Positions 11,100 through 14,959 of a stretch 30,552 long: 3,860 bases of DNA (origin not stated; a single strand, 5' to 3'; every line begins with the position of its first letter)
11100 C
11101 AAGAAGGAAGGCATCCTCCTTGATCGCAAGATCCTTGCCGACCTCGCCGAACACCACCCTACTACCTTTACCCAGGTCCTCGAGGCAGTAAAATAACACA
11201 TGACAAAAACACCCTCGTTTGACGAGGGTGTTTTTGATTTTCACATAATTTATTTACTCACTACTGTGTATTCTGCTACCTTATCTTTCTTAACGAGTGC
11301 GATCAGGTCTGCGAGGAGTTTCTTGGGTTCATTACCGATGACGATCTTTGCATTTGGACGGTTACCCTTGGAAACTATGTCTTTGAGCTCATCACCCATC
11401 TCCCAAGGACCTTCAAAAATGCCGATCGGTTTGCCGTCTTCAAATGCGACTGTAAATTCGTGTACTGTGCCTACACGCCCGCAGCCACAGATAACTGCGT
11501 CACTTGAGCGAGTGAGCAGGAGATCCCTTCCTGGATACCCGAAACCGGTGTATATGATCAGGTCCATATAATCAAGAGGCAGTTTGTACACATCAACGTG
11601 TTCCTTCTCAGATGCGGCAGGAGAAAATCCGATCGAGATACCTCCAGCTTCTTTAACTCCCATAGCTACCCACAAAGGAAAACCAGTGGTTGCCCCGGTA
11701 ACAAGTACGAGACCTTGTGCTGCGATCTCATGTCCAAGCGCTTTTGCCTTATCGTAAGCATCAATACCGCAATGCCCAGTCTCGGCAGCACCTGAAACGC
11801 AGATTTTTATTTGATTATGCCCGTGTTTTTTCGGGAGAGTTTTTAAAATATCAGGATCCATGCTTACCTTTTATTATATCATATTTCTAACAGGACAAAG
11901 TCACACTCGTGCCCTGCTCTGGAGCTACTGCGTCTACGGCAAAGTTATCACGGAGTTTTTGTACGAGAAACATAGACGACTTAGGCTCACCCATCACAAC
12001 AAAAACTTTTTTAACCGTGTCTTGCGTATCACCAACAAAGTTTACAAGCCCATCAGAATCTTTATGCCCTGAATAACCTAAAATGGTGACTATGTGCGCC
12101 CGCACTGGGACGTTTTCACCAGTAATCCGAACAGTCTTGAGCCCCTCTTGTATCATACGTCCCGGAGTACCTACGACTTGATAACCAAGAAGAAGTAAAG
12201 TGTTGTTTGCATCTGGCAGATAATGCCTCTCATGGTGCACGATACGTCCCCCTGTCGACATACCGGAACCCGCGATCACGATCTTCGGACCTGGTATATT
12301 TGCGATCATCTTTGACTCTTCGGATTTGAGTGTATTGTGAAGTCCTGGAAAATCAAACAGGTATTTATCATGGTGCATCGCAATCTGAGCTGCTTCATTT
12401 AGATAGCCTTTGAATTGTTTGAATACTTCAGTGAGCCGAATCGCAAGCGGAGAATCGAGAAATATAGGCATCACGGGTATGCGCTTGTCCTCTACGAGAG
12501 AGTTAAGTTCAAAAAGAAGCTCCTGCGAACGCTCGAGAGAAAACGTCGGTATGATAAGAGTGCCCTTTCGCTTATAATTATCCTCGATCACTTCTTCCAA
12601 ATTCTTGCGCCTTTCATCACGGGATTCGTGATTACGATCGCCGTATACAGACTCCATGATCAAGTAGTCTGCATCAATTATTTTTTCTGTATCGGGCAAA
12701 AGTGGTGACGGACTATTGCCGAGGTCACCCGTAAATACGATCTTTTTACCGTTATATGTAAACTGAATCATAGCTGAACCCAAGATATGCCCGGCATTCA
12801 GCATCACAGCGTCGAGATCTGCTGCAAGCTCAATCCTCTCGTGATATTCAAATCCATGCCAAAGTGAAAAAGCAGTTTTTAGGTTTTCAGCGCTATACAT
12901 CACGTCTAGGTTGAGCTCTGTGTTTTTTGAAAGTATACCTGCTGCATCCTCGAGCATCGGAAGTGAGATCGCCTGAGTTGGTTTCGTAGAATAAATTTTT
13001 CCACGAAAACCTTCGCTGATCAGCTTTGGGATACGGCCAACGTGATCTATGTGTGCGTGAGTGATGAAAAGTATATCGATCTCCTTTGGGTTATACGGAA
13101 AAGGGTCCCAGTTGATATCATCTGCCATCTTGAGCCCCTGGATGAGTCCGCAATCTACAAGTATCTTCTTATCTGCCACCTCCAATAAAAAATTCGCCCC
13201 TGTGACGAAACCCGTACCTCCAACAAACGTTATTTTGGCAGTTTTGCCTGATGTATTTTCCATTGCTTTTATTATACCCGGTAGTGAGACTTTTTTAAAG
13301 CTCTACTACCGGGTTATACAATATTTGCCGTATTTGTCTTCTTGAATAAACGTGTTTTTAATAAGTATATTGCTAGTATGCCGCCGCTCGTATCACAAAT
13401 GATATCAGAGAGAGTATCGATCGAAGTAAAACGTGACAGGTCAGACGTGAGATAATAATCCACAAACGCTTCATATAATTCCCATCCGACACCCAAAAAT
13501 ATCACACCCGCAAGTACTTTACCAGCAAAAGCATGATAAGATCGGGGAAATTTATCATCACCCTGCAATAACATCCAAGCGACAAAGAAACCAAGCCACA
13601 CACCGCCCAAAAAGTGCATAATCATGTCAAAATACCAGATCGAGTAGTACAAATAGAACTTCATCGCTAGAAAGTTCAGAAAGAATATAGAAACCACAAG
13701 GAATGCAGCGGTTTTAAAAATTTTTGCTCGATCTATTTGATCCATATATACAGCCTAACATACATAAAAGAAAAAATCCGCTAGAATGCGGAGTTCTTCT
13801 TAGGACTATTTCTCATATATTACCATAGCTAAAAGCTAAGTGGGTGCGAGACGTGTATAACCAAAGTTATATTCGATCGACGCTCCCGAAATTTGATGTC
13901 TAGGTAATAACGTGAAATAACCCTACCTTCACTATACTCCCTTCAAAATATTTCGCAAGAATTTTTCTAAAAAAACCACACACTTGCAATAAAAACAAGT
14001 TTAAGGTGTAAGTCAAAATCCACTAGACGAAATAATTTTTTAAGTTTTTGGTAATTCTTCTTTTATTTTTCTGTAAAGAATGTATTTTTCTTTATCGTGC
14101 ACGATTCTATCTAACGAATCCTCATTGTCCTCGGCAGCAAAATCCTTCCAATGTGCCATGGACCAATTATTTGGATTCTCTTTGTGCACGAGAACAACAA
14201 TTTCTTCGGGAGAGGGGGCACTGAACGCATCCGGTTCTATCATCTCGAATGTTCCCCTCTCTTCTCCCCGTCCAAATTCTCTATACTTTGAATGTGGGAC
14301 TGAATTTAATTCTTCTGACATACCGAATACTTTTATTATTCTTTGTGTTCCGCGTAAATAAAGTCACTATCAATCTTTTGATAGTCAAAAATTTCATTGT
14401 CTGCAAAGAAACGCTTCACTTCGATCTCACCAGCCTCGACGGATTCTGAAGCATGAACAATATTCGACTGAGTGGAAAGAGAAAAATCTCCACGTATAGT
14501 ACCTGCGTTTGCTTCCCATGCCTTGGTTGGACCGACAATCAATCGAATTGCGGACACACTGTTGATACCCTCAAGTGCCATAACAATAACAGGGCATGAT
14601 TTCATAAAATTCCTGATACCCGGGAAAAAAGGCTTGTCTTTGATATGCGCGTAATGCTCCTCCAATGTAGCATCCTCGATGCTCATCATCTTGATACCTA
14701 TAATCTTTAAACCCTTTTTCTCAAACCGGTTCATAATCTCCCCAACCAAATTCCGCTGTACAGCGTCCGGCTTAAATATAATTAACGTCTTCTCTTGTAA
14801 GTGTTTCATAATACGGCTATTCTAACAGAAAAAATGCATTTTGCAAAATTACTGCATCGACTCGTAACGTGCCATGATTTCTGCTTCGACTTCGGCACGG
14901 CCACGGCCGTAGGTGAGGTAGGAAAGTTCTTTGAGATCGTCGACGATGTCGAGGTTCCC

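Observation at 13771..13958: Orphan promoter-to-terminator RNA with a 6S-like rod and central bubble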

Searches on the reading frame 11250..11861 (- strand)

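Call 8: search_protein_families(library=pfam, proteins=[window:11250-11861:-], max_evalue=0.01)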
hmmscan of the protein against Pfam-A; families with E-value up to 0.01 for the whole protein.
window:11250-11861:- (203 aa): 1 family
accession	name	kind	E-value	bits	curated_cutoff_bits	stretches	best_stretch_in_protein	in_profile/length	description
PF18306.6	LDcluster4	-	1.1e-32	113.2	26.3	1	18-182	2-150/151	SLOG cluster4 family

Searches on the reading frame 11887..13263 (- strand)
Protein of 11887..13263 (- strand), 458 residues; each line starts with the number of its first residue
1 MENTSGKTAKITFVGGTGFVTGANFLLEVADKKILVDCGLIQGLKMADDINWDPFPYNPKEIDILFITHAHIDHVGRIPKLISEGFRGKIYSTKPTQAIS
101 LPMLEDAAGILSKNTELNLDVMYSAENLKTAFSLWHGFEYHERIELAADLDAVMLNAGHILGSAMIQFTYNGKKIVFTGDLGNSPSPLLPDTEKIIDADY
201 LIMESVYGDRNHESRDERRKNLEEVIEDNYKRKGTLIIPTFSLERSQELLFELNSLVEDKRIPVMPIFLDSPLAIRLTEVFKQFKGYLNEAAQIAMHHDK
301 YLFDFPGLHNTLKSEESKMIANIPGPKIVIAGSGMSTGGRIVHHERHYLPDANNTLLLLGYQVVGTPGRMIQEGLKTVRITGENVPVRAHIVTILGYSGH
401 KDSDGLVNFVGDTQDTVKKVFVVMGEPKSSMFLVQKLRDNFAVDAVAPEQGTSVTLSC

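Call 8: search_protein_families(library=pfam, proteins=[window:11887-13263:-], max_evalue=0.01)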
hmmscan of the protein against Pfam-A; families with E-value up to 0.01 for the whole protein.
window:11887-13263:- (458 aa): 6 families
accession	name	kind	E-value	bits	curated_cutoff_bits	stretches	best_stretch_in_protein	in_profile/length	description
PF10996.14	Beta-Casp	-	2.2e-33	115.7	27.7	1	247-371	2-120/120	Beta-Casp domain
PF16661.11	Lactamase_B_6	-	8.7e-12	45.2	27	1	26-180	1-161/193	Metallo-beta-lactamase superfamily domain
PF00753.33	Lactamase_B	-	1.1e-11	45.5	22.7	1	25-199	9-162/196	Metallo-beta-lactamase superfamily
PF07521.17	RMMBL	-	7.5e-10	39.1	21.6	1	385-448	2-63/63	Zn-dependent metallo-hydrolase RNA specificity domain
PF12706.13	Lactamase_B_2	-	3.6e-08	33.7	27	1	33-209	2-169/200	Beta-lactamase superfamily domain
PF13483.12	Lactamase_B_3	-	0.0038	17.7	24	0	20-75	5-50/160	Beta-lactamase superfamily domain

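Call 62: search_protein_families(library=ncbifam, proteins=[window:11887-13263:-], max_evalue=0.01)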
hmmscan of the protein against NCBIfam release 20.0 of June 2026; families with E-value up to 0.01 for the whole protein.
window:11887-13263:- (458 aa): 20 families
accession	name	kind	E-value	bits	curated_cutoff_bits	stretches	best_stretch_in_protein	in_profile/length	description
NF045584.1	cas14_MBL_CASP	equivalog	4.1e-119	398.6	800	1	10-452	2-436/612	type VII CRISPR-associated protein Cas14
TIGR03675.1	arCOG00543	equivalog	6.8e-87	292.2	580.2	1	7-455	173-629/631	beta-CASP ribonuclease aCPSF1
TIGR04122.1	Xnuc_lig_assoc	equivalog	3.8e-13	48.9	325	1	139-296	68-218/326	ligase-associated DNA damage response exonuclease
NF000801.0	PRK00055.1-3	equivalog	3e-07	29.8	252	1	25-83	23-75/307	ribonuclease Z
NF047419.1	RNase_J1_RnjA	exception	4.7e-07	28.9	820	1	10-107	3-104/549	ribonuclease J1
TIGR02651.1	RNase_Z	equivalog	3.8e-06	26.2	292.95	1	26-83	22-73/302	ribonuclease Z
NF012229.1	bla_class_B_core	domain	1.7e-05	25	100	1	12-97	5-85/139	metallo-beta-lactamase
NF012101.1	blaGOB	exception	4e-05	23.1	560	1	23-93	53-121/290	GOB family subclass B3 metallo-beta-lactamase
NF041257.1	GntH_guanitoxin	equivalog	6e-05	22.1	333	1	59-83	65-89/374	guanitoxin biosynthesis MBL fold metallo-hydrolase GntH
NF002558.0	PRK02126.1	subfamily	0.00011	21.4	315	0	30-78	26-64/345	ribonuclease Z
NF033105.1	bla_subclass_B3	equivalog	0.00022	20.6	240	1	23-81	24-81/257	subclass B3 metallo-beta-lactamase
NF001911.0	PRK00685.1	equivalog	0.00064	19.3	144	1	22-79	8-58/228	metal-dependent hydrolase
NF000458.2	blaPEDO-2_fam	exception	0.00065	19.2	550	1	22-91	52-119/285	PEDO-2 family subclass B3 metallo-beta-lactamase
NF033185.1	B3_Acin_new2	exception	0.001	18.3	625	1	9-80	41-108/285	putative subclass B3 metallo-beta-lactamase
TIGR00649.1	MG423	subfamily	0.0011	17.5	400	1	14-101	6-98/546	RNase J family beta-CASP ribonuclease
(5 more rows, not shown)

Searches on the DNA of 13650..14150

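Call 4: search_rna_families(source=window, start=13650, end=14150, threshold=evalue, max_evalue=10, show_alignments=3)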
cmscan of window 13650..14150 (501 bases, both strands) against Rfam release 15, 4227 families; matches with E-value up to 10: 4.
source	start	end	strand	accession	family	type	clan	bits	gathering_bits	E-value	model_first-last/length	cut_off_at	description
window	13756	13833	-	RF02621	BSnc120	Gene; sRNA;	-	17.3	114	0.48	1-88/88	no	Brucella sRNA 120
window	13666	13759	-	RF00332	snoZ266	Gene; snRNA; snoRNA; CD-box;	-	17.3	43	2.6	1-90/90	no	Small nucleolar RNA Z266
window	13764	13800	-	RF00489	ctRNA_p42d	Gene; antisense;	-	13.6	50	7.8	1-46/46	no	ctRNA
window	13956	14000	+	RF00032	Histone3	Cis-reg;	-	12.8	34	3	1-46/46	no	Histone 3' UTR stem-loop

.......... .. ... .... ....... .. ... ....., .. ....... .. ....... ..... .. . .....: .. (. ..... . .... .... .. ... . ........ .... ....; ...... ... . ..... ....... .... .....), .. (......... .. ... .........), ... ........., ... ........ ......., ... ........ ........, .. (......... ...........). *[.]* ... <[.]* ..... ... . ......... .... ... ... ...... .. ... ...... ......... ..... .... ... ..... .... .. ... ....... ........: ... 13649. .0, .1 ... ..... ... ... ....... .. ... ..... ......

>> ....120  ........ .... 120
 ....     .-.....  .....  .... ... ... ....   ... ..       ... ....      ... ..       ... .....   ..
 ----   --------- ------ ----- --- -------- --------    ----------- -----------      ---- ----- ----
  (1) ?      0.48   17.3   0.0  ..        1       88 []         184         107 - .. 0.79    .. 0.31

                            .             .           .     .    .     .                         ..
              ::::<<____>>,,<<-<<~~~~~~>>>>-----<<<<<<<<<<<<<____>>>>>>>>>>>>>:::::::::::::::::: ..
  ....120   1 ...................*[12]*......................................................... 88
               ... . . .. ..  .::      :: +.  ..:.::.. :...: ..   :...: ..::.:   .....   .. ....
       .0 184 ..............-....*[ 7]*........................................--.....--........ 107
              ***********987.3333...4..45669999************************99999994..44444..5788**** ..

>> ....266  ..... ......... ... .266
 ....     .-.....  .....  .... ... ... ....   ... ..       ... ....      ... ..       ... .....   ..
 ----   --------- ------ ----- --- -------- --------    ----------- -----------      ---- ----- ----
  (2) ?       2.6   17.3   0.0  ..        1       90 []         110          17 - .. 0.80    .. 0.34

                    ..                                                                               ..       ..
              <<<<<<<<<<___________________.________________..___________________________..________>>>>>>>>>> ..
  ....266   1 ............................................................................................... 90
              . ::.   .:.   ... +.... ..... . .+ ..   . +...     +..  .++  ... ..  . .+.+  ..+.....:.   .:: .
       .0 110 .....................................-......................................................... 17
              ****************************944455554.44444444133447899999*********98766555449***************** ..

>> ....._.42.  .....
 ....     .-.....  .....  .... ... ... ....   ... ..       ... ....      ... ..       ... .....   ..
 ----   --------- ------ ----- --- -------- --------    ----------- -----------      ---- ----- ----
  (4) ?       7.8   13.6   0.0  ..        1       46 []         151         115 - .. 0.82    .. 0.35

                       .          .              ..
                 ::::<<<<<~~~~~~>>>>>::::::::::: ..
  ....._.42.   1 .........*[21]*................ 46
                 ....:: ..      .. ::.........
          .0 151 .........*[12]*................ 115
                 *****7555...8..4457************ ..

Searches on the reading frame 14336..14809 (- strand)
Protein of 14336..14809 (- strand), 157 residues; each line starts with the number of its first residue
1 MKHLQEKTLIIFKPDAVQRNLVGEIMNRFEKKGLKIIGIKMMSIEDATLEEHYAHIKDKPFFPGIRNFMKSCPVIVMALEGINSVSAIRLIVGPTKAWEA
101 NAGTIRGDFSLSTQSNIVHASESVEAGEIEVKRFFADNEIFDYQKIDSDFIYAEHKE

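Call 8: search_protein_families(library=pfam, proteins=[window:14336-14809:-], max_evalue=0.01)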
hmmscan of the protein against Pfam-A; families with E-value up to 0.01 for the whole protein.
window:14336-14809:- (157 aa): 1 family
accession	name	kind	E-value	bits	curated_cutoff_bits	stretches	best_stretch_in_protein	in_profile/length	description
PF00334.24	NDK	-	1.6e-48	164.5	27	1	6-140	1-135/135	Nucleoside diphosphate kinase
